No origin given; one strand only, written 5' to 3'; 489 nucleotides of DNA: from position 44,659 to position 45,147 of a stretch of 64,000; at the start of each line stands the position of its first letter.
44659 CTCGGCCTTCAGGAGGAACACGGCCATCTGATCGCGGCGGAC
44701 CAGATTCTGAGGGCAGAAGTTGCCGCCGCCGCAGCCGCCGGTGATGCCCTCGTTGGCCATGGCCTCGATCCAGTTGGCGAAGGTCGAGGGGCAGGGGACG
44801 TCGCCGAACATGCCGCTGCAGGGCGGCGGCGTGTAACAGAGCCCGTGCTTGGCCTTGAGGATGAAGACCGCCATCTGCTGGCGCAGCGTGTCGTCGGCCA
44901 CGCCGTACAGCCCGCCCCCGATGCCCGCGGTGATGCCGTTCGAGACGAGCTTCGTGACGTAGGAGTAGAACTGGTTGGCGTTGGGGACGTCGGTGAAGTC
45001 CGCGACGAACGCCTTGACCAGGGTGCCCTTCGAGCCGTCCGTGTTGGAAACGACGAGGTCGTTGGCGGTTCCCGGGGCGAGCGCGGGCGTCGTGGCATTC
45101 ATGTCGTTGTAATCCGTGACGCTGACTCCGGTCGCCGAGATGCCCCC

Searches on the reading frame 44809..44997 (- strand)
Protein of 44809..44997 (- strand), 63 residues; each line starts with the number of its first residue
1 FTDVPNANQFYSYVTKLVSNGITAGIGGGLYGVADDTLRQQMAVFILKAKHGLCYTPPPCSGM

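Call 7: search_protein_families(library=pfam, proteins=[window:44809-44997:-], max_evalue=10)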
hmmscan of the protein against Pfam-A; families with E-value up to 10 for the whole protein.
seq(63 aa): 1 family
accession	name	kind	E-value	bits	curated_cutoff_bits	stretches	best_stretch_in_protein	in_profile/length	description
PF00395.25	SLH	-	9.9e-07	29.1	20.8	1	1-43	2-44/44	S-layer homology domain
